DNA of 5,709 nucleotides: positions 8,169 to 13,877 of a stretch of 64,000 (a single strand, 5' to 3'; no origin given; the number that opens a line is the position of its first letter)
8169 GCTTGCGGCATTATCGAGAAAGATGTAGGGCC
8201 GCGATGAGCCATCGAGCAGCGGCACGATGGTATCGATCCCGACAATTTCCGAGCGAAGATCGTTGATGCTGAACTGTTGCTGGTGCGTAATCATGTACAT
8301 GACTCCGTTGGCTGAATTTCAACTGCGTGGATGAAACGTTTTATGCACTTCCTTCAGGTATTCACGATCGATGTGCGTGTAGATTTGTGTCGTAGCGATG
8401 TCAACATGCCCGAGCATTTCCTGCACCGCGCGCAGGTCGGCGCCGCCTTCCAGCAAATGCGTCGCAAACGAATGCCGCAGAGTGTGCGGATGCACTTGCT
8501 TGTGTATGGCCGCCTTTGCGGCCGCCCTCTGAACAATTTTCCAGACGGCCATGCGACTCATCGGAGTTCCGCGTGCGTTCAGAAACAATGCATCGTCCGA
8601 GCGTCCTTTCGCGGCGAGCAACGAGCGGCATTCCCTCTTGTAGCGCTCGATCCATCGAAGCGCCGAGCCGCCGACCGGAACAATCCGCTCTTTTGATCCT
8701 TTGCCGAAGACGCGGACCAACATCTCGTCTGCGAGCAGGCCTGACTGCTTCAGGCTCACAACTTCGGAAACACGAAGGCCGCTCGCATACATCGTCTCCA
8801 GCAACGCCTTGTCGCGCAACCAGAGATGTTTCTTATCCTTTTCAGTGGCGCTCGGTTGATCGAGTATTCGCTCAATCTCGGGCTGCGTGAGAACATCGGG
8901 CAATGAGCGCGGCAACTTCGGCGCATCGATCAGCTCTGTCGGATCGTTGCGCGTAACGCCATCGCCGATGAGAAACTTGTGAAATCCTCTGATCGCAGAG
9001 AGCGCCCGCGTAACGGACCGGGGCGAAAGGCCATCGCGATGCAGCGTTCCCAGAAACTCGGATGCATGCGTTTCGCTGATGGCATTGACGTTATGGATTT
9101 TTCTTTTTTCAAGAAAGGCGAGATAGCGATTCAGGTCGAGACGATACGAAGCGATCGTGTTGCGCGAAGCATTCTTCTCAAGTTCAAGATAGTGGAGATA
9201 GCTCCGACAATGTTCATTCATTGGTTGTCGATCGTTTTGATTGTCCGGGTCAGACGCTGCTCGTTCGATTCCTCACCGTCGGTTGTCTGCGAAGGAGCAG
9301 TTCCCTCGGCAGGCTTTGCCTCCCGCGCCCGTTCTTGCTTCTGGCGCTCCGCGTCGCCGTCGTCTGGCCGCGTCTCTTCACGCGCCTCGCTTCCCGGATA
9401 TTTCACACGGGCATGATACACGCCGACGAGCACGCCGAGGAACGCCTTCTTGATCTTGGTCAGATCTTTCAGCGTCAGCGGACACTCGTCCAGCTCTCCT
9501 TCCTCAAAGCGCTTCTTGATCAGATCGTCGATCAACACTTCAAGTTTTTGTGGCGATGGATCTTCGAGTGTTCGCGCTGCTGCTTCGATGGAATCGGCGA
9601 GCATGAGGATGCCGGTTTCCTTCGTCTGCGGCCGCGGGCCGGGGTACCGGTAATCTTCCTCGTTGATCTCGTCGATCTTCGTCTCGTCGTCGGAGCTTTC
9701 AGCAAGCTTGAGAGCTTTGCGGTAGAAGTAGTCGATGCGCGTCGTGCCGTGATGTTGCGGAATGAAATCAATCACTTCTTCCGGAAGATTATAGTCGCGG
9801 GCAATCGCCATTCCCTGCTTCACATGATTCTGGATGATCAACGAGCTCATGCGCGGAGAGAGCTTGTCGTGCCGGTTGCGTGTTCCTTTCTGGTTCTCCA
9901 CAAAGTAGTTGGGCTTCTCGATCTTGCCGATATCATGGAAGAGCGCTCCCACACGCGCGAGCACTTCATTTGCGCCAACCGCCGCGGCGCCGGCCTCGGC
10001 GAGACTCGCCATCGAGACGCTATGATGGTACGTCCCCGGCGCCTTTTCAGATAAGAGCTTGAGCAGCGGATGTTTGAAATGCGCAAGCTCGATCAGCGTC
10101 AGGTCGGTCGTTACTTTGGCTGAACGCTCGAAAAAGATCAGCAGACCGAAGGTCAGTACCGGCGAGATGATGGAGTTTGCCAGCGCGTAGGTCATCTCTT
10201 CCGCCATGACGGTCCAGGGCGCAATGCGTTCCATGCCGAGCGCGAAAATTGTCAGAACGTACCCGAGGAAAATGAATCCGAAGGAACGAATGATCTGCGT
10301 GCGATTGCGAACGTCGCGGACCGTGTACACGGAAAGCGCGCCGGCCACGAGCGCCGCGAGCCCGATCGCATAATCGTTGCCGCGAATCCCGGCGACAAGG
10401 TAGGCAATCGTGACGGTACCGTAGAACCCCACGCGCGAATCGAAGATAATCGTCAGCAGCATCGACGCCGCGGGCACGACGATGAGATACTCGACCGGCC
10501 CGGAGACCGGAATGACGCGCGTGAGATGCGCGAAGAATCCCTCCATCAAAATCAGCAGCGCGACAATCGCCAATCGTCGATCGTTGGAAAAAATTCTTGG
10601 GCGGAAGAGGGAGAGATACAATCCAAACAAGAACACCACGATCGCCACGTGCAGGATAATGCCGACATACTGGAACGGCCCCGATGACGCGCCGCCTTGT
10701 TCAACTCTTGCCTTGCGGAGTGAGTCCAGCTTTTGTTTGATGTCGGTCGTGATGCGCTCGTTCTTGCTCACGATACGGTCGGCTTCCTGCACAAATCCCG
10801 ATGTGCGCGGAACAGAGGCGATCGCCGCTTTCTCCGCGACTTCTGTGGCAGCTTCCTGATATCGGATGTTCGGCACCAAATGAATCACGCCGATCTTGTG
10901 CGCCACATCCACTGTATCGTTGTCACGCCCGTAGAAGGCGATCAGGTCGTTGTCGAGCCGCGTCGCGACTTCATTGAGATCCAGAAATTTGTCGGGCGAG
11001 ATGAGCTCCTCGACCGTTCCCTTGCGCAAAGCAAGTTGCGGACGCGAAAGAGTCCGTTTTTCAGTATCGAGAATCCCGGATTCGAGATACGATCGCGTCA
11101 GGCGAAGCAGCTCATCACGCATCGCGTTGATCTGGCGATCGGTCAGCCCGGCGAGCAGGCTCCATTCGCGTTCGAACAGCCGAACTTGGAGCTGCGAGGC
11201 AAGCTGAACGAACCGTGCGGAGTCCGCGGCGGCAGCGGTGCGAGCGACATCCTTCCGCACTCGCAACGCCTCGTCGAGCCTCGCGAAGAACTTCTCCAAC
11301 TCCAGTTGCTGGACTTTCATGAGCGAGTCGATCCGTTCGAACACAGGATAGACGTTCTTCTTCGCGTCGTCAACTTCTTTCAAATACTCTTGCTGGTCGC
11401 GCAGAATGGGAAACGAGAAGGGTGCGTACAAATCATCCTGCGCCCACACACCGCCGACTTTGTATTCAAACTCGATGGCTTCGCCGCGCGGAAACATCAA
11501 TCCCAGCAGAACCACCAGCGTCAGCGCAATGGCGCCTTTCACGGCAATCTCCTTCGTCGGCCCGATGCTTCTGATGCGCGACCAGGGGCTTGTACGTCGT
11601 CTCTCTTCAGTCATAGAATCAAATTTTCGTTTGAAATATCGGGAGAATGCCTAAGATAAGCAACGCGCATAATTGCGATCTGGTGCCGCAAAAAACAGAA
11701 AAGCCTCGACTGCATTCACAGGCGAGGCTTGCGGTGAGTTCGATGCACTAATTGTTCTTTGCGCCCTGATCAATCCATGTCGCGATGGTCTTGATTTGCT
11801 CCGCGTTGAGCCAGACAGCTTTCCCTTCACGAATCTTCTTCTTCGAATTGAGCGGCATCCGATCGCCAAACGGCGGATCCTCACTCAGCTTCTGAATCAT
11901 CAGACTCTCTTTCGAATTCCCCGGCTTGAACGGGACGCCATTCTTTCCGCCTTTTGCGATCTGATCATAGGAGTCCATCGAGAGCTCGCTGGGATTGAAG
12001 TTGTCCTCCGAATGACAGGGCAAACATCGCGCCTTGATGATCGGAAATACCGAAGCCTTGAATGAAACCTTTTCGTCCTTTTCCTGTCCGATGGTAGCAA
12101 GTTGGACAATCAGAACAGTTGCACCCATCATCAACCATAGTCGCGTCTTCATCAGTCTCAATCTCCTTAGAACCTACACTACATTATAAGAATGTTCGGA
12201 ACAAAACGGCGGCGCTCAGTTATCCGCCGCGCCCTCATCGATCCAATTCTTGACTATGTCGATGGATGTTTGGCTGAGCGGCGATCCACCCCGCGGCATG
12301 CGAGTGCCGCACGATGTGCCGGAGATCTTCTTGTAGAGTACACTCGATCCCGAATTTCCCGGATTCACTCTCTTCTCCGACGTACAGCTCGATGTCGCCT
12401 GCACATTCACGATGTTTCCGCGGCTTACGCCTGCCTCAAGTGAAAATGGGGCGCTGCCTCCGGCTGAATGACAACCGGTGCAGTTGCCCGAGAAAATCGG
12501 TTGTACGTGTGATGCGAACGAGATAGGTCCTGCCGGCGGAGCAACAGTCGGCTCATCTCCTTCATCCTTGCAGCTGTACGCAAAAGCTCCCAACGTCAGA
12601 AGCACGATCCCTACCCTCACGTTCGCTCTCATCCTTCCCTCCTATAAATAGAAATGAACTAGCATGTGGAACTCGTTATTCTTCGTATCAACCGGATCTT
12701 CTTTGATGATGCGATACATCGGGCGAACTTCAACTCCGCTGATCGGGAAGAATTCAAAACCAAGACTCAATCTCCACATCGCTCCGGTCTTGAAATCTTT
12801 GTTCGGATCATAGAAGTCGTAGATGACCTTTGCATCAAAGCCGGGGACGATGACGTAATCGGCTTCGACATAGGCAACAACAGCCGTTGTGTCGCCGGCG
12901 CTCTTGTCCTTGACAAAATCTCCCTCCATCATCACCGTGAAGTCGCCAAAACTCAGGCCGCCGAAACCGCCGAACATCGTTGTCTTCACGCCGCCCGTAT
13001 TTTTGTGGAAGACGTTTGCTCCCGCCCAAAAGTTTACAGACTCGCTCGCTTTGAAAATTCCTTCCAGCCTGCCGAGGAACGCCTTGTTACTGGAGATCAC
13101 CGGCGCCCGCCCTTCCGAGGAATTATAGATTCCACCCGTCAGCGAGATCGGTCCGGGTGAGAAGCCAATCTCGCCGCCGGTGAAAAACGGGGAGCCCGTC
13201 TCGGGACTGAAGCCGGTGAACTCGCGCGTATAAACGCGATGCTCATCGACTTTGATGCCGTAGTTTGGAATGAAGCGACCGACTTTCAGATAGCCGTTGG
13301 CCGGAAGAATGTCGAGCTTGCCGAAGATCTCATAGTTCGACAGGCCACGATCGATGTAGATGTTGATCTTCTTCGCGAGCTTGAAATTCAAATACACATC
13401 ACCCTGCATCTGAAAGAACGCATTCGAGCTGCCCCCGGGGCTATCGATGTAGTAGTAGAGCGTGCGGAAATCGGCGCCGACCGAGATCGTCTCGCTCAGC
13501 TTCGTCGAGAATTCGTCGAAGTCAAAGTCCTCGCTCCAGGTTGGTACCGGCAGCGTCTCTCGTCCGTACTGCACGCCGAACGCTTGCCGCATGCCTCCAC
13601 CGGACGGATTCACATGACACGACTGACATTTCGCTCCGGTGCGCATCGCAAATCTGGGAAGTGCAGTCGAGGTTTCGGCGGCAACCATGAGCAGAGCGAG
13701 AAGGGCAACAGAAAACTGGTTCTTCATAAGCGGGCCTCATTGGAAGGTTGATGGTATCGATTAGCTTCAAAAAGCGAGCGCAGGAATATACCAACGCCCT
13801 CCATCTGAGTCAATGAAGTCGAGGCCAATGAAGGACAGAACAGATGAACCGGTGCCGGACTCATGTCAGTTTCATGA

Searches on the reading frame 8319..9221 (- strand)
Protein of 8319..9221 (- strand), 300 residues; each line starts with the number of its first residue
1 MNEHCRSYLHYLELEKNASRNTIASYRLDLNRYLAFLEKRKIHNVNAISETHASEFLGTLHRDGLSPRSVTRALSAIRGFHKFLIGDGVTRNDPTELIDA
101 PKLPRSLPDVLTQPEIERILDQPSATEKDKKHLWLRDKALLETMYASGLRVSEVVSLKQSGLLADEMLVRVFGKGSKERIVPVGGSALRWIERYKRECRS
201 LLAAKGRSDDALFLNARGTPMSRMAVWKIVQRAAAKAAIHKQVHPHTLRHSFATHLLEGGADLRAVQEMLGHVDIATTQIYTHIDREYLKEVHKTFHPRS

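Call 104: search_solved_structures(query=window:8319-9221:-, max_evalue=0.001)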
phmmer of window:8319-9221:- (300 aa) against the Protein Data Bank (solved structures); distinct sequences matched with E-value up to 0.001: 15.
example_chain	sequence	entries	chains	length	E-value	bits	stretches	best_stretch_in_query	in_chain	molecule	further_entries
1a0p_A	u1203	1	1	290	1.8e-60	207.8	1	7-294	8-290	SITE-SPECIFIC RECOMBINASE XERD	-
9i5v_14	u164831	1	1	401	1.2e-50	175.6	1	6-299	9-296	Ribosome-associated translation inhibitor RaiA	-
5dcf_A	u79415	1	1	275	4.9e-47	163.7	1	111-299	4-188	Tyrosine recombinase XerD,DNA translocase FtsK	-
4a8e_A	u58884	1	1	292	2.7e-40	141.6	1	6-294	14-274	PROBABLE TYROSINE RECOMBINASE XERC-LIKE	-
5hxy_A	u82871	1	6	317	2.3e-32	115.6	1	2-299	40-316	Tyrosine recombinase XerA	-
2a3v_A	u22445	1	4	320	2.4e-26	95.8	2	221-284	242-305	site-specific recombinase IntI4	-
5jjv_A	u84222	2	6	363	1.2e-18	70.6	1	45-293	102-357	Tyrosine recombinase XerH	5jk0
5vfz_A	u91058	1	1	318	6.2e-12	48.6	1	76-286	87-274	Gp33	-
5c6k_A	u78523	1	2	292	3.2e-11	46.2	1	244-292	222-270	Integrase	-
3nkh_A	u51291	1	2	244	4.2e-10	42.6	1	211-292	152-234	Integrase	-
5dor_A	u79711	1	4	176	9.4e-09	38.1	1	244-292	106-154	Integrase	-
1aih_A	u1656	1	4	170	8.3e-07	31.7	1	238-298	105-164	HP1 INTEGRASE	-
6emy_A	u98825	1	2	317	8.9e-07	31.6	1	27-284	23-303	Int protein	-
6en0_A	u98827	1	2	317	9.4e-07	31.5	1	27-283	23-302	Int protein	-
6emz_A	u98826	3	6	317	2.2e-06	30.3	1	211-284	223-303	Int protein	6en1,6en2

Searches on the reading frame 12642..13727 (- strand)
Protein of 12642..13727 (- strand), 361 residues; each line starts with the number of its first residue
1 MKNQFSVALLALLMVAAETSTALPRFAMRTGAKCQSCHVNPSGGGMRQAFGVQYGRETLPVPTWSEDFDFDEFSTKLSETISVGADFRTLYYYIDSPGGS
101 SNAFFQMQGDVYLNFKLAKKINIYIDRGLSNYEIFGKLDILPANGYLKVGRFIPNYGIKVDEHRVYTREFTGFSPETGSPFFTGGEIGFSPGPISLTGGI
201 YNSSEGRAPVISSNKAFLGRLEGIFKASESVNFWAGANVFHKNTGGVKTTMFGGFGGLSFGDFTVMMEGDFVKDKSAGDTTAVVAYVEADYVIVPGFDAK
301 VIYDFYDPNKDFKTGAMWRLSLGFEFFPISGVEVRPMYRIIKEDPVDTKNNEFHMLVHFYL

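Call 108: search_solved_structures(query=window:12642-13727:-, max_evalue=0.001)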
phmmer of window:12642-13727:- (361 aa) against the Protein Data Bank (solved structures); distinct sequences matched with E-value up to 0.001: 0.
